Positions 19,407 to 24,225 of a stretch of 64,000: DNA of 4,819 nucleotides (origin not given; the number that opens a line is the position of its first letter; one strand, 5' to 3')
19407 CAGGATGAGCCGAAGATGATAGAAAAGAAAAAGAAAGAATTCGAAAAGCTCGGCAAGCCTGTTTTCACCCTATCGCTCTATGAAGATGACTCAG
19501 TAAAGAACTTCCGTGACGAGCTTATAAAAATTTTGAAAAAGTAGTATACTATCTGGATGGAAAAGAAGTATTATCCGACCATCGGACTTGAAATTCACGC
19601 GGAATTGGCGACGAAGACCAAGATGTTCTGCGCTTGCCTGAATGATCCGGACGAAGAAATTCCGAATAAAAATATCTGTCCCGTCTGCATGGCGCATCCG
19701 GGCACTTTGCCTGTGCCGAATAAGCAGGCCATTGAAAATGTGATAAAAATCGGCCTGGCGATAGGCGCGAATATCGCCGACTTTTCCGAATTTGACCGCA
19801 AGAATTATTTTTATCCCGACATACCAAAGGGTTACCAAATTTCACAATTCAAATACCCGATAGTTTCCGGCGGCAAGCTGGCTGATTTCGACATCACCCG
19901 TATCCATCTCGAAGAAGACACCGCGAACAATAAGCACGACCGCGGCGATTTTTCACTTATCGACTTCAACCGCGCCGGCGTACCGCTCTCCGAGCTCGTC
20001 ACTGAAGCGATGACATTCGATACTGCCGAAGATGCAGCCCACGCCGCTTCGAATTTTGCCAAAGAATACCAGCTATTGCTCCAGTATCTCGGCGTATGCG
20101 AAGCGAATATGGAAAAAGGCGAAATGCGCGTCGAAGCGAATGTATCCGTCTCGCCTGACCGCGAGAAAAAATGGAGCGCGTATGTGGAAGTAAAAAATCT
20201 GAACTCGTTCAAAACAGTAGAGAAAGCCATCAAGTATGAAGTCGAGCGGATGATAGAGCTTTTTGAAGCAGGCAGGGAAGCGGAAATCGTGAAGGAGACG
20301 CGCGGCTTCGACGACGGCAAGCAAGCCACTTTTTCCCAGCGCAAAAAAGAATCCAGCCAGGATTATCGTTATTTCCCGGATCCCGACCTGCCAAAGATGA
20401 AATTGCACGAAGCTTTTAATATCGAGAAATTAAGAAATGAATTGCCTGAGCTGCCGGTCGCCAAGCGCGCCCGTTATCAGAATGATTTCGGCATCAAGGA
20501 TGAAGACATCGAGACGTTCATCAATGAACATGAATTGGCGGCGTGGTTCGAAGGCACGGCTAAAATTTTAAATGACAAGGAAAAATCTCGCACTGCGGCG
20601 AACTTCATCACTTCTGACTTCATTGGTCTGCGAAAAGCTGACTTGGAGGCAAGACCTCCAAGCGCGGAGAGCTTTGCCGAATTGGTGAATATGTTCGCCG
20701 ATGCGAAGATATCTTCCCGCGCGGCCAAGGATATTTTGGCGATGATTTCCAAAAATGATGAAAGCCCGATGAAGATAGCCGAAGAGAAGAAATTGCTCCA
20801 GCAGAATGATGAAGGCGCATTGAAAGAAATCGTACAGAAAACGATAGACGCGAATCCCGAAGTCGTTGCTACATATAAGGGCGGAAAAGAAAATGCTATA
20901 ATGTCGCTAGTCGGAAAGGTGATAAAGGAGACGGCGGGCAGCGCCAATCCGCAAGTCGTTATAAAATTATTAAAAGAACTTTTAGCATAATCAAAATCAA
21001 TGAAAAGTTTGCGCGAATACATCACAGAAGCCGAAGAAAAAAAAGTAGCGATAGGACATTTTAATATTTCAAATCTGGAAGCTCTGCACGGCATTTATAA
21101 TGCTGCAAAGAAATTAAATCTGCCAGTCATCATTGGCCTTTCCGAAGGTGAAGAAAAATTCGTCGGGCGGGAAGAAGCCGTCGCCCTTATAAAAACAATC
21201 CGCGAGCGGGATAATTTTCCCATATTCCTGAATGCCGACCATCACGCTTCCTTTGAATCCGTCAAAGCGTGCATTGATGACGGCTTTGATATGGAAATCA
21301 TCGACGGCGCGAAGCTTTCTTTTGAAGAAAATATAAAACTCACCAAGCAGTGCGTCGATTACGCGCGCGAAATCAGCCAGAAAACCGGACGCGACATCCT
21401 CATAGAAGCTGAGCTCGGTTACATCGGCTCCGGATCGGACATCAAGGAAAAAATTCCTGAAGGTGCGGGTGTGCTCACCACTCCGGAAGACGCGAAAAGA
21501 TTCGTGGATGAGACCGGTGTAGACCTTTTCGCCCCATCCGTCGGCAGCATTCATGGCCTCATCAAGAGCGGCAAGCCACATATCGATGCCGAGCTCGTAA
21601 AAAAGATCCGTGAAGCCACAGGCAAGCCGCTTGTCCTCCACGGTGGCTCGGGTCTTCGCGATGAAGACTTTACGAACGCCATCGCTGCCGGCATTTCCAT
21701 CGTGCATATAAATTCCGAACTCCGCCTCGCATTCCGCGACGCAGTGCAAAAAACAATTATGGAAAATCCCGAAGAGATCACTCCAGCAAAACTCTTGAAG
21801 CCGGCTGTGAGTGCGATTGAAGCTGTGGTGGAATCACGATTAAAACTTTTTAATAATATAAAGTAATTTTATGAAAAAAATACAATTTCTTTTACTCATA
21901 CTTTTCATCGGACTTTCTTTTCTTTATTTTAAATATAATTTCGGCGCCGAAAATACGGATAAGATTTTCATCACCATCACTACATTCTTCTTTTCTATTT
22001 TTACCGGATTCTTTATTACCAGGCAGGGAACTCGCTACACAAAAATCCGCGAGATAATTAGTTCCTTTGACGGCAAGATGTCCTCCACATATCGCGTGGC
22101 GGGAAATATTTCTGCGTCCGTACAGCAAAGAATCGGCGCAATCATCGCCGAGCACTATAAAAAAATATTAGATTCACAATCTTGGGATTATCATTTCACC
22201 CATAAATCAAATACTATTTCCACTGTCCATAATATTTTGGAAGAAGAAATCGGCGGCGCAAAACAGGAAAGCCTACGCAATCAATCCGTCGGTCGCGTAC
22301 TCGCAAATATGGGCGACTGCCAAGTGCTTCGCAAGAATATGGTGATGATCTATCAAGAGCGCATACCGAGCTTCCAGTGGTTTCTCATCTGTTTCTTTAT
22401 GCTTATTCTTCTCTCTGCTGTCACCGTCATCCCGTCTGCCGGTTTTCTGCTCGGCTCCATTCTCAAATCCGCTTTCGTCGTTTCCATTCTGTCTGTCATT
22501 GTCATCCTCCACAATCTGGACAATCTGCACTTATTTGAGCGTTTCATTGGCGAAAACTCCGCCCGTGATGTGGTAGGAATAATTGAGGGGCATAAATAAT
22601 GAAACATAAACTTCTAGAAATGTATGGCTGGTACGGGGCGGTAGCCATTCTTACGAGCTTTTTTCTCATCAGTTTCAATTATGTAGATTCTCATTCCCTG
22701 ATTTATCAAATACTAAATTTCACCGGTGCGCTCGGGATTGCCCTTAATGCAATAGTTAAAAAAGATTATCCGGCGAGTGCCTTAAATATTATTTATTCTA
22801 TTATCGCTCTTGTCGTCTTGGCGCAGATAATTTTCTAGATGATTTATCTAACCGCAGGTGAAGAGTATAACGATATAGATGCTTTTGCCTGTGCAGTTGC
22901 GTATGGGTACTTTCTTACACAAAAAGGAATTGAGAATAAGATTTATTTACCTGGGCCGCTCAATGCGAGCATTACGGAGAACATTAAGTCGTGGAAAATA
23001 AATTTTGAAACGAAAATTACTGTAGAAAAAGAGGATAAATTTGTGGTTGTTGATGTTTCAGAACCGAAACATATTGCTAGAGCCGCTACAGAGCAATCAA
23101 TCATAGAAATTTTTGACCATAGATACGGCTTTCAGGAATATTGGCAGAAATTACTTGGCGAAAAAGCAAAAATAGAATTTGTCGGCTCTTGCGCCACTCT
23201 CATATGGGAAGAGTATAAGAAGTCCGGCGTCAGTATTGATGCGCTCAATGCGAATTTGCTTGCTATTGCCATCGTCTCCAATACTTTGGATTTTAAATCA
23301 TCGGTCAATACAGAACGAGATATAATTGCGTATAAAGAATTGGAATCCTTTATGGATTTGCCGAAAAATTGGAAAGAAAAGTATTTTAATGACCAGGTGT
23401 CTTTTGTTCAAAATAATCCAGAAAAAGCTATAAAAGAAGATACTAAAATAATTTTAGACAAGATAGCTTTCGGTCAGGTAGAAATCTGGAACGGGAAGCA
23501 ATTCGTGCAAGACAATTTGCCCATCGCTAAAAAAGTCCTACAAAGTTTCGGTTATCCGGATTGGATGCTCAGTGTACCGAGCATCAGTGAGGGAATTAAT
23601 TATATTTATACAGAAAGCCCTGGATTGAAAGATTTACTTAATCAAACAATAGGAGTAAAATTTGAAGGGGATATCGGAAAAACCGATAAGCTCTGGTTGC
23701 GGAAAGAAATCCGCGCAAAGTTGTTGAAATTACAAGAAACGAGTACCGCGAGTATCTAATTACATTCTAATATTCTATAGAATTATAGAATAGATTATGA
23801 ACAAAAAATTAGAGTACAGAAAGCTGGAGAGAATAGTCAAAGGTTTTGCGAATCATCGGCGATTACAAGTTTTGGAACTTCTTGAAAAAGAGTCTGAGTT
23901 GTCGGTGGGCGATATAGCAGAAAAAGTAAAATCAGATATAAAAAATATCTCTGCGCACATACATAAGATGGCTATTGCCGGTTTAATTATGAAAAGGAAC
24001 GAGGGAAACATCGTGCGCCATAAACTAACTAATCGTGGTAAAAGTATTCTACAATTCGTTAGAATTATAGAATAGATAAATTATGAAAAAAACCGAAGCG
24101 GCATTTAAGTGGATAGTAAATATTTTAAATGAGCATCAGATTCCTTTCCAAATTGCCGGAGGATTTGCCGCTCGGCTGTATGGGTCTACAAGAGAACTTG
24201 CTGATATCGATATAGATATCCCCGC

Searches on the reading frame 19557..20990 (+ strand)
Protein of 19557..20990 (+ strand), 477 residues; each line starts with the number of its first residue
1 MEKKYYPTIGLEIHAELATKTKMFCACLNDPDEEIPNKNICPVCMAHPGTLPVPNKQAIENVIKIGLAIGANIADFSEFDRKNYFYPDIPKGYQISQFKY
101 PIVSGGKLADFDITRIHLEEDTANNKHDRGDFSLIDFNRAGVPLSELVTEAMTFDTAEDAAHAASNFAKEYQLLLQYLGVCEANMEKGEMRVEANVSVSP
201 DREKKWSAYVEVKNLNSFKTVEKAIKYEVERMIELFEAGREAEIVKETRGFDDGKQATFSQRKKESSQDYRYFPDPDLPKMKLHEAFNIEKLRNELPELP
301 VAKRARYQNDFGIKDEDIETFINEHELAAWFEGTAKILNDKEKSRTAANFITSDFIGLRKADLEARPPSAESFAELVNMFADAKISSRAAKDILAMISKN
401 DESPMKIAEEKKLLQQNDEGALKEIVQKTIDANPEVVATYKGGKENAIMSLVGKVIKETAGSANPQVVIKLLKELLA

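Call 49: search_protein_families(library=pfam, proteins=[window:19557-20990:+], max_evalue=0.001)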
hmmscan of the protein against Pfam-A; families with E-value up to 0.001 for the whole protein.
window:19557-20990:+ (477 aa): 2 families
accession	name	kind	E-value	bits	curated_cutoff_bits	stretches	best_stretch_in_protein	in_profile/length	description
PF02934.20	GatB_N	-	1.2e-98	330.2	23.4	1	8-286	2-274/277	GatB/GatE catalytic domain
PF02637.23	GatB_Yqey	-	7.8e-34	117.1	27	1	334-476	6-148/148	GatB domain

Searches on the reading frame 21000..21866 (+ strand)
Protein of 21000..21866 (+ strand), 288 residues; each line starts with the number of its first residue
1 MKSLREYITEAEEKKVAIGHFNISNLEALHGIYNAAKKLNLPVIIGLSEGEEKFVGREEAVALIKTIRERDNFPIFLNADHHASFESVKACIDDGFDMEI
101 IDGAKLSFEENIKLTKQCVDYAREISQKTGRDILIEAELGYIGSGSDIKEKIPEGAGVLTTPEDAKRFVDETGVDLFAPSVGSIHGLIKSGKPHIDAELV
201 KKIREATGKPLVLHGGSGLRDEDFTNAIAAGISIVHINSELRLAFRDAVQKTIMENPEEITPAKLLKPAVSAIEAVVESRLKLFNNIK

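Call 69: search_protein_families(library=pfam, proteins=[window:21000-21866:+], max_evalue=0.001)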
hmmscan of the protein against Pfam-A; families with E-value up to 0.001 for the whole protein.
window:21000-21866:+ (288 aa): 1 family
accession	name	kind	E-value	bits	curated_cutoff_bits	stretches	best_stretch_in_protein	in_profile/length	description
PF01116.26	F_bP_aldolase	-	3.1e-75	253.7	25.5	1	3-286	2-274/277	Fructose-bisphosphate aldolase class-II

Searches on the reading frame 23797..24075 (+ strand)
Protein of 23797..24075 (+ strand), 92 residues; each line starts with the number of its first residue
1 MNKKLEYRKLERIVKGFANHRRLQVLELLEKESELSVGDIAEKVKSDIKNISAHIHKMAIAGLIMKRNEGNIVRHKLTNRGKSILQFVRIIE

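Call 50: search_protein_families(library=pfam, proteins=[window:23797-24075:+], max_evalue=0.001)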
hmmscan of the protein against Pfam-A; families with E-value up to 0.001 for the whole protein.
window:23797-24075:+ (92 aa): 6 families
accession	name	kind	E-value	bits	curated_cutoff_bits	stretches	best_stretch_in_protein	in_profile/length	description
PF25212.1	HVO_A0114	-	3.9e-08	33.4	27.6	1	19-73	21-75/84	HVO_A0114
PF01022.26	HTH_5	-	1.1e-06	28.9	22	1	21-64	3-45/47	Bacterial regulatory protein, arsR family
PF12840.13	HTH_20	-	2e-05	24.9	27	1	22-66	6-50/51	Helix-turn-helix domain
PF01047.28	MarR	-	2.1e-05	24.7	24.6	1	20-67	3-50/59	MarR family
PF13412.12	HTH_24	-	7.9e-05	22.6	21.9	1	20-64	3-47/48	Winged helix-turn-helix DNA-binding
PF24035.1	DUF7344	-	0.00048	20.9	27.8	0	18-46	5-32/76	Domain of unknown function (DUF7344)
